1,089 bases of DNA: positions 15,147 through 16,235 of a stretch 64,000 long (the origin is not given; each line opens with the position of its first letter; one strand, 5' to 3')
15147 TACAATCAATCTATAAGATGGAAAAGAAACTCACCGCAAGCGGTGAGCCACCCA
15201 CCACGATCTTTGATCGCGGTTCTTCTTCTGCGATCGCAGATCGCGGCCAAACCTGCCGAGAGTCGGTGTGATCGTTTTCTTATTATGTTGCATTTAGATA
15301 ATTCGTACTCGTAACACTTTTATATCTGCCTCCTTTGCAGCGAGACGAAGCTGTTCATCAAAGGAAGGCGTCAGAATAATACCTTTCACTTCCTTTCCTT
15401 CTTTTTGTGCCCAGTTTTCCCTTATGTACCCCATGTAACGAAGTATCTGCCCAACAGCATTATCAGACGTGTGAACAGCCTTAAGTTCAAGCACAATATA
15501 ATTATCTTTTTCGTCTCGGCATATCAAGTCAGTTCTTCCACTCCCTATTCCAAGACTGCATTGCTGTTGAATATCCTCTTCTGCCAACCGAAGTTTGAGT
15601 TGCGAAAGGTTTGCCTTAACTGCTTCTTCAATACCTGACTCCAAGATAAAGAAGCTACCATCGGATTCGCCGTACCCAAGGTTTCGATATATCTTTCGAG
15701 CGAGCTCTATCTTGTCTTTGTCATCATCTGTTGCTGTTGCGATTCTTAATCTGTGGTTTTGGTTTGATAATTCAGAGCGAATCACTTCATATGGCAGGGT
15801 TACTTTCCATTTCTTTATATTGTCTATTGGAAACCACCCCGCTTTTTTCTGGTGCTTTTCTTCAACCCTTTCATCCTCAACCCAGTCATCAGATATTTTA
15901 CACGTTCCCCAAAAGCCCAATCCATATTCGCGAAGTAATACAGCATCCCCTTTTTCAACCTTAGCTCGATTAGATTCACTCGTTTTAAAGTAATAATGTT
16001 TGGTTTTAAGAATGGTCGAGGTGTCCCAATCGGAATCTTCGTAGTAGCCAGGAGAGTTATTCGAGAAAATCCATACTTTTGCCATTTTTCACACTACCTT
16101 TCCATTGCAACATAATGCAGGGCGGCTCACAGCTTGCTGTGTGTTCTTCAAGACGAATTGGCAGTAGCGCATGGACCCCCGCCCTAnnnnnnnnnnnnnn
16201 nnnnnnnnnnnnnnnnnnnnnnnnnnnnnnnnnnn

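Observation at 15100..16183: AT-rich one-gene islet: EVE/PUA-like reader fused to a NucS/DUF91-type PD-(D/E)xK nuclease, a candidate modification-sensing defence nuclease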

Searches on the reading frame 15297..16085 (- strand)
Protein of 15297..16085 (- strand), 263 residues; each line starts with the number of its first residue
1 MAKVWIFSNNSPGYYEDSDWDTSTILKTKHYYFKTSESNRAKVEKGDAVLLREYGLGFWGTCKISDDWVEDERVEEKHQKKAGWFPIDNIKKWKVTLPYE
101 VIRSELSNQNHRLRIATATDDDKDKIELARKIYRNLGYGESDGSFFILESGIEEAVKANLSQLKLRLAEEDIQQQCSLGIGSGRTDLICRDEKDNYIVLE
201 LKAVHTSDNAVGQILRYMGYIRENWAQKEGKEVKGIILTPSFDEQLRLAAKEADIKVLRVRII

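Call 4: search_protein_families(library=pfam, proteins=[window:15297-16085:-], max_evalue=1)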
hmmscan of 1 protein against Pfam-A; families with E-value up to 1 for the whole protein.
window:15297-16085:- (263 aa): 7 families
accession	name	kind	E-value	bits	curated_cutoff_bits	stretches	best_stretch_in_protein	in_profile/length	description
PF01939.22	NucS_C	-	1.3e-10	41.8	24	1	180-260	29-106/124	Endonuclease NucS C-terminal domain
PF06250.17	YhcG_C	-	0.00038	20.8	32.5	1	186-244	62-121/157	YhcG PDDEXK nuclease domain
PF13366.12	PDDEXK_3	-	0.016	16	22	1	126-220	8-95/117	PD-(D/E)XK nuclease superfamily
PF14281.12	PDDEXK_4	-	0.039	14.4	22.3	1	183-241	76-131/183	PD-(D/E)XK nuclease superfamily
PF13588.12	HSDR_N_2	-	0.078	13.5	25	1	177-225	31-82/110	Type I restriction enzyme R protein N terminus (HSDR_N)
PF19157.5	DUF5839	-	0.11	13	23.7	0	21-52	16-49/83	Family of unknown function (DUF5839)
PF21388.2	SPATA2_PUB-like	-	0.14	12.1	27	0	207-235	113-141/193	Spermatogenesis-associated protein 2, PUB-like domain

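Call 5: search_protein_families(library=ncbifam, proteins=[window:15297-16085:-], max_evalue=1)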
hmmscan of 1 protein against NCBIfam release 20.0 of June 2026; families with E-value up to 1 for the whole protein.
window:15297-16085:- (263 aa): 3 families
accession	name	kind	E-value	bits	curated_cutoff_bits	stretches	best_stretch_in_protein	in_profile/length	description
NF003270.0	PRK04247.1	equivalog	5.6e-11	42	216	1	179-253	156-227/250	endonuclease NucS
NF002876.0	PRK03298.1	equivalog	6.5e-06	25.7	252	1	106-259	61-207/224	endonuclease NucS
NF040671.1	PLuB_AAA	exception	0.004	14.5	999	1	182-249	484-549/1256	PLuB system helicase-like protein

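Call 6: search_protein_families(library=padloc, proteins=[window:15297-16085:-], max_evalue=1)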
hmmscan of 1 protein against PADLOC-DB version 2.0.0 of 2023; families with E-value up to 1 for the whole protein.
window:15297-16085:- (263 aa): 11 families
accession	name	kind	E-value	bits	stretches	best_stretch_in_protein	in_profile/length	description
PDLC04824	PDC-S02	-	1.4e-14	52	1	181-260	219-299/308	-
PDLC04799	PDC-S02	-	1.4e-13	48.7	1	45-248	82-286/308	-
PDLC04916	PDC-S11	-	0.00031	17.9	1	149-223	25-96/358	-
PDLC04803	PDC-S02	-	0.00035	18.3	1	195-245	172-222/269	-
PDLC04807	PDC-S02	-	0.00057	17.2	1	195-245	253-303/351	-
PDLC04944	PDC-S18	-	0.001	16.5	1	173-221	44-92/307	-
PDLC04912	PDC-S11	-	0.0024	15.1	1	178-219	52-94/313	-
PDLC04813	PDC-S02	-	0.0033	15.3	1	173-245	51-126/175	-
PDLC04810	PDC-S02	-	0.006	13.8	1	193-244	256-307/355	-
PDLC04980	PDC-S26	-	0.013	12.9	1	168-224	91-145/389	-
PDLC04798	PDC-S02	-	0.014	13.5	1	172-239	95-163/222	-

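Call 7: search_solved_structures(query=window:15297-16085:-, max_evalue=10, show_alignments=3)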
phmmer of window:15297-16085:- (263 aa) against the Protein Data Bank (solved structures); distinct sequences matched with E-value up to 10: 5.
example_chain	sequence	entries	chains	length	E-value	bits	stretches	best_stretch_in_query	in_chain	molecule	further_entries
5gke_A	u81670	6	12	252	0.00036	23.3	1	179-252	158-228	Endonuclease EndoMS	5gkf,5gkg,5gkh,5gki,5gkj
2vld_A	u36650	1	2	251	0.00038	23.2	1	154-248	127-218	Endonuclease NucS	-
3tc1_A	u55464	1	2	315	0.0023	20.6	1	27-170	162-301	Octaprenyl Pyrophosphate Synthase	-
4nez_A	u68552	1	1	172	0.083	15.5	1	123-203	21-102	Engineered protein OR276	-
4hhu_A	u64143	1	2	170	0.2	14.3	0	123-195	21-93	OR280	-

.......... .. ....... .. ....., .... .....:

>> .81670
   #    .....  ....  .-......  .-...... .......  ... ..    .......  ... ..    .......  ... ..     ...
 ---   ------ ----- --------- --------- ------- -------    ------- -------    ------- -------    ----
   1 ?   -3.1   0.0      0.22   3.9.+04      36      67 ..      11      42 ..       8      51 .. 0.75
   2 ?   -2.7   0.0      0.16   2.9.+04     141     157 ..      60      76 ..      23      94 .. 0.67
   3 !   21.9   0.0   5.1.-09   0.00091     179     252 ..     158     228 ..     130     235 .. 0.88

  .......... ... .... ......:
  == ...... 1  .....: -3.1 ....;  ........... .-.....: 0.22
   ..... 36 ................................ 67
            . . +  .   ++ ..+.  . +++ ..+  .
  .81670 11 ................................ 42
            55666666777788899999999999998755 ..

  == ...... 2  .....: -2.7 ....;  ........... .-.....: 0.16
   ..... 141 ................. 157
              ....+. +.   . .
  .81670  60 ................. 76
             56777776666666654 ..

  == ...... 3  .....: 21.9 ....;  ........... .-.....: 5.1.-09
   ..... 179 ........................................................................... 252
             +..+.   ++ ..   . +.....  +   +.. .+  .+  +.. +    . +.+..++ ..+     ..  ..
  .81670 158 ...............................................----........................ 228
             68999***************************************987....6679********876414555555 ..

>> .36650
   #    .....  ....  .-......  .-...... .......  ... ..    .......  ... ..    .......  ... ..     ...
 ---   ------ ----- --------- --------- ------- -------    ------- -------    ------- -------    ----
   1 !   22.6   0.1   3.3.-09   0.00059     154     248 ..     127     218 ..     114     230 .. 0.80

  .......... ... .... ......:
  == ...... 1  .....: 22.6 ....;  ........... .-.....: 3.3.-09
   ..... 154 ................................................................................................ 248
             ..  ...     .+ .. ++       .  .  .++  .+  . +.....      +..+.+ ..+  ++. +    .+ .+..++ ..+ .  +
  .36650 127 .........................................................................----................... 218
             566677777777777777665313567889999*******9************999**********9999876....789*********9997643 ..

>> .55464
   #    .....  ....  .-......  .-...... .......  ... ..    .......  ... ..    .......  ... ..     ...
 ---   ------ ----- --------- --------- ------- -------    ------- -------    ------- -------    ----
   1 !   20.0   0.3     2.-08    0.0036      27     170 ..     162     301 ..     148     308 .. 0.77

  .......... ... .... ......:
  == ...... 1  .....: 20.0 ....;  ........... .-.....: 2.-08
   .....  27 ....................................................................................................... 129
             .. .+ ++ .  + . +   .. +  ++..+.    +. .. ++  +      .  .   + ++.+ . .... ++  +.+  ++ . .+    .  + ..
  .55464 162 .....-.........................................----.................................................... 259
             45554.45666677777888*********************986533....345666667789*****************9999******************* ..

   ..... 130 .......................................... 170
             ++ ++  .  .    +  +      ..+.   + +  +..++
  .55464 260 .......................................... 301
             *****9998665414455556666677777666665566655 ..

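Call 8: find_homologous_proteins(query=window:15297-16085:-)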
Query window:15297-16085:- (263 aa): 183 proteins with E <= 0.001 among 904 candidates; the best 120 are listed.
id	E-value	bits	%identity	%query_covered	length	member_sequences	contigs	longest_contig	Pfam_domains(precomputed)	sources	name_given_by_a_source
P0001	7.3e-173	591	100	100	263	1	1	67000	PF01939.22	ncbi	ncbi:MAG: endonuclease NucS domain-containing protein [bacterium]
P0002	7.7e-150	515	86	100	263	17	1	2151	PF01939.22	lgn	-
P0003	1.2e-149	515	87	100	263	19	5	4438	PF01939.22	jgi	-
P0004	1.2e-147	508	83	100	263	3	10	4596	PF01939.22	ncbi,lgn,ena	-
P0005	1.6e-144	498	82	100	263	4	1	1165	PF01939.22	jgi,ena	-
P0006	1.8e-143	495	82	99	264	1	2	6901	PF01939.22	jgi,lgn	-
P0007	2.9e-143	494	82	100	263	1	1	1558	PF01939.22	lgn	-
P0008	9.1e-142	489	83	100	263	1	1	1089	PF01939.22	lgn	-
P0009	1.1e-139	482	79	100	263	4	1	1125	PF01939.22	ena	-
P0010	5.0e-137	474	77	100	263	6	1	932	PF01939.22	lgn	-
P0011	4.2e-136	470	78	100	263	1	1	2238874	PF01939.22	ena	-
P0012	5.6e-135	467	78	100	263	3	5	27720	PF01939.22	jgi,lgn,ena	-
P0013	6.7e-135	467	76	100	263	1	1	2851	PF01939.22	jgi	-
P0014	1.2e-134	466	78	100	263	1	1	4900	PF01939.22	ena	-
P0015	8.5e-133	460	76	100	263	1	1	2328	PF01939.22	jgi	jgi:restriction system protein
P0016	1.1e-132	459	75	100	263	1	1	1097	PF01939.22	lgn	-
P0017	1.5e-132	459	77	100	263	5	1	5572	PF01939.22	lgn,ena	-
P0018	3.8e-132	458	76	100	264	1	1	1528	PF01939.22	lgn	-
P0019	1.3e-131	456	76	100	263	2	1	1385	PF01939.22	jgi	jgi:hypothetical protein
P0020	6.5e-131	453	76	100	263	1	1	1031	PF01939.22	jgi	-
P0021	8.4e-131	453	74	100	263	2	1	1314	PF01939.22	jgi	jgi:hypothetical protein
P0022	1.0e-130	453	75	100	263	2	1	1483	PF01939.22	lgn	-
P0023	1.9e-130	452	75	100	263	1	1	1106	PF01939.22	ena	-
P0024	3.0e-129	448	74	100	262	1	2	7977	PF01939.22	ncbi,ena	-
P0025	6.6e-129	447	75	100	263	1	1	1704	PF01939.22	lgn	-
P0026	7.0e-129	447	75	100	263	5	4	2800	PF01939.22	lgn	-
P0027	1.3e-128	446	77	97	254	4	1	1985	PF01939.22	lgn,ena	-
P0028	4.2e-128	444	76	100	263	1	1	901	PF01939.22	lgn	-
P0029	4.7e-128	444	74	100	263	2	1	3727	PF01939.22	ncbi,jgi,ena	-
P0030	4.9e-128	444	75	100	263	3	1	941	PF01939.22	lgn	-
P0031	5.7e-128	444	74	100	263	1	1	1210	PF01939.22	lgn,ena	-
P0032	1.1e-127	443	75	100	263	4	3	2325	PF01939.22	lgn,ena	-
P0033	2.3e-127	442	74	100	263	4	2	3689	PF01939.22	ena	-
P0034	4.3e-127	441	73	100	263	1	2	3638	PF01939.22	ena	-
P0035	1.3e-126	439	74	98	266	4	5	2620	PF01939.22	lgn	-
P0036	3.0e-126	438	72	100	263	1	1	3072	PF01939.22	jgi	-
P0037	3.9e-126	438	73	100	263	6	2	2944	PF01939.22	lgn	-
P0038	5.6e-126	437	73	100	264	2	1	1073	PF01939.22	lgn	-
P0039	1.6e-125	436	71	100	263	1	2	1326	PF01939.22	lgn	-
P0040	1.1e-124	433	73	100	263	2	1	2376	PF01939.22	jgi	-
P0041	1.2e-124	433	72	99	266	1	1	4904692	PF01939.22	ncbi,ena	-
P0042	1.3e-124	433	73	100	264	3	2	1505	PF01939.22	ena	-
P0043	7.1e-124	430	72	100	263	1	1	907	PF01939.22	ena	-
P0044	1.7e-123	429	70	100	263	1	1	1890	PF01939.22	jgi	-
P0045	1.9e-123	429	70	99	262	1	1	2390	PF01939.22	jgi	-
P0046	9.2e-123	427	70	98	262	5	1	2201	PF01939.22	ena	-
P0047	1.7e-122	426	70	98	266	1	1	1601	PF01939.22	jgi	jgi:restriction system protein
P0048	3.5e-122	425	75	100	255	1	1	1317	PF01939.22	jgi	-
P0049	4.5e-122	424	70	99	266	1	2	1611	PF01939.22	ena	-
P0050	4.8e-122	424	71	100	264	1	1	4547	PF01939.22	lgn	-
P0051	7.2e-122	424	69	98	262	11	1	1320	PF01939.22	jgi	jgi:hypothetical protein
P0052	8.1e-122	424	70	99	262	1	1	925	PF01939.22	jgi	jgi:hypothetical protein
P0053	1.4e-121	423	70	100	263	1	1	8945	PF01939.22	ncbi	ncbi:MAG: endonuclease NucS domain-containing protein [Candidatus Scalindua sp.]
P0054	1.4e-121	423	71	100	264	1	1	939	PF01939.22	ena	-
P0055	2.5e-121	422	68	98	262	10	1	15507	PF01939.22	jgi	jgi:hypothetical protein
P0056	3.0e-121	422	69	100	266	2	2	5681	PF01939.22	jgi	-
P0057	3.4e-121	422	69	99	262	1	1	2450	PF01939.22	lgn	-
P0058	5.2e-121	421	73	100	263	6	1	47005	PF01939.22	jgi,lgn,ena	-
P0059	5.6e-121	421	67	100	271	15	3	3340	PF01939.22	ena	-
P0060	7.8e-121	420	69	98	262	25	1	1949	PF01939.22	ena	-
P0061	1.1e-120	420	69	100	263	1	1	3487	PF01939.22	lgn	-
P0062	2.2e-120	419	70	100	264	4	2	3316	PF01939.22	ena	-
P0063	2.7e-120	419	70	100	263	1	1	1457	PF01939.22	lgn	-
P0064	4.4e-120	418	70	100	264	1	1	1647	PF01939.22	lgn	-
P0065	6.4e-120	417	68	98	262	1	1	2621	PF01939.22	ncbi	-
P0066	7.0e-120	417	71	100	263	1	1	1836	PF01939.22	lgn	-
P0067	1.5e-119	416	68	99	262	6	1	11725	PF01939.22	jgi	jgi:hypothetical protein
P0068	1.9e-119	416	68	99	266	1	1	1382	PF01939.22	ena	-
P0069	2.2e-119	416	68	100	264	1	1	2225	PF01939.22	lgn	-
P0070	2.3e-119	416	68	99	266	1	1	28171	PF01939.22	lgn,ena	-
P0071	3.4e-119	415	67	98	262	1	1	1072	PF01939.22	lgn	-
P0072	3.5e-119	415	70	98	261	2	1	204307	PF01939.22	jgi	jgi:hypothetical protein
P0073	3.7e-119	415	68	98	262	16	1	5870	PF01939.22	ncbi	-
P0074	4.8e-119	415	68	98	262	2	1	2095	PF01939.22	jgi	jgi:hypothetical protein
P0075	5.5e-119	414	68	100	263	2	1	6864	PF01939.22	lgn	-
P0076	5.5e-119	414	68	98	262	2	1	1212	PF01939.22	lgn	-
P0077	8.3e-119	414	69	99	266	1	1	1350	PF01939.22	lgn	-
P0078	1.5e-118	413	70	99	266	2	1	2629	PF01939.22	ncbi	-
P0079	2.5e-118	412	67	98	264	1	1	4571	PF01939.22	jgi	jgi:hypothetical protein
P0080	1.6e-117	410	71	100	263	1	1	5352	PF01939.22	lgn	-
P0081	1.7e-117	410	68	98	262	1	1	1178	PF01939.22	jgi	-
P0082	3.1e-117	409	67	100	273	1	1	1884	PF01939.22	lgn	-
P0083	5.5e-117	408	66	98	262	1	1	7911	PF01939.22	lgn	-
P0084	1.4e-116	407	67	98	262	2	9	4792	PF01939.22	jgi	jgi:hypothetical protein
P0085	1.5e-116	406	67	98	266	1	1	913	PF01939.22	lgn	-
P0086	2.7e-116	406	68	99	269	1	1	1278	PF01939.22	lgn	-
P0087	6.0e-116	404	69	98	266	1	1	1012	PF01939.22,PF06250.18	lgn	-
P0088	5.8e-115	401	67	100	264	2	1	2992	PF01939.22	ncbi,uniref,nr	ncbi:hypothetical protein AFI02nite_41930 [Aliivibrio fischeri]|uniref:Endonuclease NucS C-terminal 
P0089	1.5e-114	400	69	98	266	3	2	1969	PF01939.22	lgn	-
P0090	1.6e-114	400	67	99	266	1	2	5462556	PF01939.22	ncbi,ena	-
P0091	3.2e-114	399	68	100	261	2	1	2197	PF01939.22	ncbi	-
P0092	3.2e-114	399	70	98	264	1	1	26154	PF01939.22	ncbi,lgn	-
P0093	4.5e-114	398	65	98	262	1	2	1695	PF01939.22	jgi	jgi:hypothetical protein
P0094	4.7e-114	398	67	100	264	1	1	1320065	PF01939.22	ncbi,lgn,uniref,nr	ncbi:endonuclease NucS domain-containing protein [Photobacterium indicum]|uniref:Endonuclease NucS C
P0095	8.6e-114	397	67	98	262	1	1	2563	PF01939.22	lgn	-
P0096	9.0e-114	397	65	98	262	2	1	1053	PF01939.22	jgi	jgi:hypothetical protein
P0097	9.2e-114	397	64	98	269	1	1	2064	PF01939.22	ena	-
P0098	9.6e-114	397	65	99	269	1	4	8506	PF01939.22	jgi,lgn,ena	-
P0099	1.3e-113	397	67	98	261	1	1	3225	PF01939.22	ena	-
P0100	2.8e-113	396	67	99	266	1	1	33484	PF01939.22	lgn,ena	-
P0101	3.2e-113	395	67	98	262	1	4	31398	PF01939.22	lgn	-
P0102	8.1e-113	394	67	98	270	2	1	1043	PF01939.22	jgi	-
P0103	1.6e-112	393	66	98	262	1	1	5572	PF01939.22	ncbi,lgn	-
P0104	3.3e-112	392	67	98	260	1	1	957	PF01939.22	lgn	-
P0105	9.2e-112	391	67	97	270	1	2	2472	PF01939.22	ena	-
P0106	1.1e-111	390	66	98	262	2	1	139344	PF01939.22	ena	-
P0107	1.5e-111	390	68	100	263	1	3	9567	PF01939.22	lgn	-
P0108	1.7e-111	390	64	98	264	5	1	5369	PF01939.22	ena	-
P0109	2.6e-111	389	67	100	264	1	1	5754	PF01939.22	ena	-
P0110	7.6e-111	388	66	98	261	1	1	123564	PF01939.22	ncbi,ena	-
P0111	8.6e-111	388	65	98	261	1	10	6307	PF01939.22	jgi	jgi:hypothetical protein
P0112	9.2e-111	387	64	99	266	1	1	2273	PF01939.22,PF06250.18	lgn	-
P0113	1.2e-110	387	65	98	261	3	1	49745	PF01939.22,PF06250.18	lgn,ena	-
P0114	1.2e-109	384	64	98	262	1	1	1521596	PF01939.22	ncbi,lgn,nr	ncbi:MAG: DUF91 domain-containing protein [Gammaproteobacteria bacterium]|nr:DUF91 domain-containing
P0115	1.8e-109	383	66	98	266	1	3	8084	PF01939.22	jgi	jgi:hypothetical protein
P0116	2.1e-109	383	65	98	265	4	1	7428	PF01939.22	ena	-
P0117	3.1e-109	382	68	99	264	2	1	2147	PF01939.22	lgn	-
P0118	5.4e-109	382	65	98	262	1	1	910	PF01939.22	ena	-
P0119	5.0e-108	378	64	98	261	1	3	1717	PF01939.22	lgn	-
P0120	5.2e-108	378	64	99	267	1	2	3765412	PF01939.22,PF06250.18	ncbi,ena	-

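Call 9: search_protein_families(library=phrogs, proteins=[window:15297-16085:-], max_evalue=1)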
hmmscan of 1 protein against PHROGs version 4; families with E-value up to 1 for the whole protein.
window:15297-16085:- (263 aa): 3 families
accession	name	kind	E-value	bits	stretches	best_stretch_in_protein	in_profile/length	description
phrog_1706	-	DNA, RNA and nucleotide metabolism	0.0072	16.8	1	182-207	123-147/293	CRISPR/Cas system associated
phrog_6203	-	unknown function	0.012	15.2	1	180-239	518-579/644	-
phrog_5928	-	unknown function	0.17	12.8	1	154-218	26-84/124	-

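Call 11: find_encoding_contigs(protein=P0041, flank=10000, max_places=3)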
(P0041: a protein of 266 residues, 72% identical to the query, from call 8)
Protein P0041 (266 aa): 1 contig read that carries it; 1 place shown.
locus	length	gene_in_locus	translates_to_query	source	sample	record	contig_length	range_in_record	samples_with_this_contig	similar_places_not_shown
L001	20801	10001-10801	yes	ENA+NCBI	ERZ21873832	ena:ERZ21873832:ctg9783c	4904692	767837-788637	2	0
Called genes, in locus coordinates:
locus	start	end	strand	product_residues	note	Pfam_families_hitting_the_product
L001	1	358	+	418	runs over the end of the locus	PF00817:IMS, PF11799:IMS_C, PF13438:DUF4113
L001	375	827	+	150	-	-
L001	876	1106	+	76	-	-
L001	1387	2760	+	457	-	PF11074:DUF2779, PF13482:RNase_H_2 (weak)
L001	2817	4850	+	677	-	PF00383:dCMP_cyt_deam_1, PF14437:MafB19-deam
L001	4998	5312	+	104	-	-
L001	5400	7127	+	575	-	PF12161:HsdM_N, PF02384:N6_Mtase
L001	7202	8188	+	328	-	-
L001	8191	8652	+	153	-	-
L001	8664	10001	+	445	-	PF01420:Methylase_S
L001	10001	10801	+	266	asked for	PF01939:NucS_C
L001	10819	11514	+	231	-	PF18730:HEPN_Cthe2314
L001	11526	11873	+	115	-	PF11950:DUF3467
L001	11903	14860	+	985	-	PF04313:HSDR_N, PF04851:ResIII, PF00270:DEAD, PF18766:SWI2_SNF2, PF22679:T1R_D3-like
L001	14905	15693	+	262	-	PF01381:HTH_3 (weak), PF13443:HTH_26 (weak)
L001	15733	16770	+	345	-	-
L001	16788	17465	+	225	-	PF27257:HI_0787_N (faint)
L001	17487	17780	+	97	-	-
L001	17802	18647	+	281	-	-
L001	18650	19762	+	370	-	-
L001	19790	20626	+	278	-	-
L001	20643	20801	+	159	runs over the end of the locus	-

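Call 12: find_encoding_contigs(protein=P0094, flank=10000, max_places=3)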
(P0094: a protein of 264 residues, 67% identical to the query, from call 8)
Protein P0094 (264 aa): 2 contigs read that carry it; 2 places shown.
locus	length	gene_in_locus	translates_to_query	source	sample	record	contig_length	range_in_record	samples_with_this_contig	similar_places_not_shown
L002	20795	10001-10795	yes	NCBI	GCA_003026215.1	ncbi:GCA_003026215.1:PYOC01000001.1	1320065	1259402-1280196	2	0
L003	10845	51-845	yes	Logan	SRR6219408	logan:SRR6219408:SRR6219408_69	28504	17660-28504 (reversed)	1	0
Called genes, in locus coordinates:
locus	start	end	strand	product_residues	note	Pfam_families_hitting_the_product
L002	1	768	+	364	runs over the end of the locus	-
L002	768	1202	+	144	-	-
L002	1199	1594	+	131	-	-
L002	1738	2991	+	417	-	-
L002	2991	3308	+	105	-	-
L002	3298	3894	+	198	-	-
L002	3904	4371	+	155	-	-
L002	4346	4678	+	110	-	-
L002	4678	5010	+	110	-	-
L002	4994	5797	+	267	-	-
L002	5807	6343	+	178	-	-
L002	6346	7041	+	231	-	PF03406:Phage_fiber_2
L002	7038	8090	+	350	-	-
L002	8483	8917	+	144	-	PF00583:Acetyltransf_1, PF13508:Acetyltransf_7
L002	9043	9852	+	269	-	-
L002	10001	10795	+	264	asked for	PF01939:NucS_C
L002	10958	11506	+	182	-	-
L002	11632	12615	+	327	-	-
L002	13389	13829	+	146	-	PF17820:PDZ_6 (weak)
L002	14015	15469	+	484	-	PF01656:CbiA, PF13500:AAA_26, PF07685:GATase_3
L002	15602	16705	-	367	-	PF14559:TPR_19 (faint), PF02698:DUF218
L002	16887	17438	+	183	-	PF13302:Acetyltransf_3, PF00583:Acetyltransf_1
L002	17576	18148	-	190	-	-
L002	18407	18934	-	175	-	PF00293:NUDIX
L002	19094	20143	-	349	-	PF00990:GGDEF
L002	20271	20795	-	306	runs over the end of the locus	PF00561:Abhydrolase_1, PF12697:Abhydrolase_6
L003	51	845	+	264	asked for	PF01939:NucS_C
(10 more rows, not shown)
